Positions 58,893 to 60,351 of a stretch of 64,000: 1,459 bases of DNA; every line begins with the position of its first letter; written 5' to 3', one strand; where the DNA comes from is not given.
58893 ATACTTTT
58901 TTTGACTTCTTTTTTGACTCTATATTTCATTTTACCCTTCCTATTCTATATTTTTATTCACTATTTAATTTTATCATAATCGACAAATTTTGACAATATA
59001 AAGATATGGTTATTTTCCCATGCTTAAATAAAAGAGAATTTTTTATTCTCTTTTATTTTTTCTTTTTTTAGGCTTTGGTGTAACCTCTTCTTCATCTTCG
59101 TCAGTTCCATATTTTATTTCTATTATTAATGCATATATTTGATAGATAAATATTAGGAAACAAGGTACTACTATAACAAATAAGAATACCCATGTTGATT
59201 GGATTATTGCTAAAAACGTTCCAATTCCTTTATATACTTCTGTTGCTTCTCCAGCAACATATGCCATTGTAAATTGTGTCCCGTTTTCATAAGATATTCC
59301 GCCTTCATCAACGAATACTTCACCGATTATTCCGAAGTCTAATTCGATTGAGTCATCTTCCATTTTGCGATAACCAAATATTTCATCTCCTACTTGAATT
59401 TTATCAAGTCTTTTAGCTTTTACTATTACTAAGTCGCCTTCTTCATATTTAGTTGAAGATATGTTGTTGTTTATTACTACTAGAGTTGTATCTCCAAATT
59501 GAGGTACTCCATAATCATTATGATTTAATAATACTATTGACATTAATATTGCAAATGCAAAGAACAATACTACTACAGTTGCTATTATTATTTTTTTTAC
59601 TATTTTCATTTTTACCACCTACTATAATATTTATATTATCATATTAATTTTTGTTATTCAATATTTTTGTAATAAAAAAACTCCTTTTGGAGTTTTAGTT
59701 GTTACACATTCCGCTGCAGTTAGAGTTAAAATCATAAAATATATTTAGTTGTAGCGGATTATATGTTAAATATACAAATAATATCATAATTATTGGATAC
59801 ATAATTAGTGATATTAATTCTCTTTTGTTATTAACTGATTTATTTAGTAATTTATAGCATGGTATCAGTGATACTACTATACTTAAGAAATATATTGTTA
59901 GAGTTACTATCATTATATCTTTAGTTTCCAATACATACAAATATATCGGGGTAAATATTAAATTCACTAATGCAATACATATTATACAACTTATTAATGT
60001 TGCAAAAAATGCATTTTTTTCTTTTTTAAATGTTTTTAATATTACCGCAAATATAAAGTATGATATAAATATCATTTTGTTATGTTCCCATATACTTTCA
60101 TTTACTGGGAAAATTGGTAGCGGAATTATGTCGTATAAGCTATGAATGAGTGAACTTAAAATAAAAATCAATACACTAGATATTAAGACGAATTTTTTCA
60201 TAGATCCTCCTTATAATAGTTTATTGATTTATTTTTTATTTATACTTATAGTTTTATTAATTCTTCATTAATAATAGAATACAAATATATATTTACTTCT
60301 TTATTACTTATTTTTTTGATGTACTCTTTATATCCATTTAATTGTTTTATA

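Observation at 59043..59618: Third SipW paralog has lost both catalytic residues (pseudo-peptidase)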

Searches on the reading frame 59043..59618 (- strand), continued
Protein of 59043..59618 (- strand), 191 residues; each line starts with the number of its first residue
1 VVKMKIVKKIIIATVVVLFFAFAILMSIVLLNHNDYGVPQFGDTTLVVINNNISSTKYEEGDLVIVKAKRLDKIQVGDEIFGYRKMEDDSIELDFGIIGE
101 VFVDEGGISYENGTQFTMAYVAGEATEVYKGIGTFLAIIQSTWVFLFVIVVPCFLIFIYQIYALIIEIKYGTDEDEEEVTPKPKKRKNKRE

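Call 55: search_protein_families(library=padloc, proteins=[window:59043-59618:-], max_evalue=0.01)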
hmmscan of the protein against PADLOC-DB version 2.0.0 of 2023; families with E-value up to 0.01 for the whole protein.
window:59043-59618:- (191 aa): 0 families

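Call 66: find_encoding_contigs(protein=P0270, flank=10000, max_places=2)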
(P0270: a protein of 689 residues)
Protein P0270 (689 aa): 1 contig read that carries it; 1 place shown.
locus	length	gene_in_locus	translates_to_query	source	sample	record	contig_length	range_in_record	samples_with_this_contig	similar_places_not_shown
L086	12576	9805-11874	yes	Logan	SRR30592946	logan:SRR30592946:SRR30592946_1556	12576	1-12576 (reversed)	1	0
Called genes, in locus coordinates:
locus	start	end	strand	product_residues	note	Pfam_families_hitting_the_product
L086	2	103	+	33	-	?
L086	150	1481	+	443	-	-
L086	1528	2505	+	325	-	-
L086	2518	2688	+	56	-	-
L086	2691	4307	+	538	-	-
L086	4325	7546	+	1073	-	-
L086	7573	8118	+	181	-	-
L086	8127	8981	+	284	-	-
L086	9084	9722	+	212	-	-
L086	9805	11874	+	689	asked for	-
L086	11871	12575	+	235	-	?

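Call 69: find_encoding_contigs(protein=P0377, flank=10000, max_places=2)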
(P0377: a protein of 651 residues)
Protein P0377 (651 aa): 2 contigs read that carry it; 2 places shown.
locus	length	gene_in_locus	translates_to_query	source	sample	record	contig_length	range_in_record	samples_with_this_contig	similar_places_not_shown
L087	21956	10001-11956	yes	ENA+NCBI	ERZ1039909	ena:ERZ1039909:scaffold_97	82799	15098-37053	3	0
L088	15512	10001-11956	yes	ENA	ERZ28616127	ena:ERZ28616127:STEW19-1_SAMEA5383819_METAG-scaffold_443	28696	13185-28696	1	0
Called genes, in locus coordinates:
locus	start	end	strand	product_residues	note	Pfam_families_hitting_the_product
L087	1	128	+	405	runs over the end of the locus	-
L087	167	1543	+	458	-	-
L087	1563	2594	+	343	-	-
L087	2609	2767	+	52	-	-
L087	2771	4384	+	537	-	-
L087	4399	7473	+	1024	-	-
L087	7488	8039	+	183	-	-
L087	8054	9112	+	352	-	PF00404:Dockerin_1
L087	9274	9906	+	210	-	-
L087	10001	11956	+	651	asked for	-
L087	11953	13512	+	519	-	-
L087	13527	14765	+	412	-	PF09823:DUF2357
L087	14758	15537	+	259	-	-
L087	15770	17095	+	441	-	PF19789:DUF6273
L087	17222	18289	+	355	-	-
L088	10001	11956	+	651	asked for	-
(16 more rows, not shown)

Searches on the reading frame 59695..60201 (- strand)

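Call 3: search_protein_families(library=pfam, proteins=[window:59695-60201:-], max_evalue=1)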
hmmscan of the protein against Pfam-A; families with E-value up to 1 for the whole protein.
window:59695-60201:- (168 aa): 3 families
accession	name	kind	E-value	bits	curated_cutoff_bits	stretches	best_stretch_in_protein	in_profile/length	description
PF20122.4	DUF6512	-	6.9e-13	49.4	26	1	2-160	10-176/181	Family of unknown function (DUF6512)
PF01757.29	Acyl_transf_3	-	0.12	11.8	31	1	9-145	151-293/326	Acyltransferase domain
PF07695.17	7TMR-DISM_7TM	-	0.56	10.5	29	1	9-156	35-183/205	7TM diverse intracellular signalling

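Call 4: search_protein_families(library=ncbifam, proteins=[window:59695-60201:-], max_evalue=1)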
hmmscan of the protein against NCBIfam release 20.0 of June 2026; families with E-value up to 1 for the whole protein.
window:59695-60201:- (168 aa): 2 families
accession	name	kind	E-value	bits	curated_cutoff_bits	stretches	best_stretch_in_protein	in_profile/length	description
TIGR04518.1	ECF_S_folT_fam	subfamily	0.36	10.6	60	0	27-119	90-158/163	folate family ECF transporter S component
NF047874.1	MASE3_PAS_HK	subfamily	0.48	9.1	560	1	43-146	23-130/655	MASE3 domain-containing sensor histidine kinase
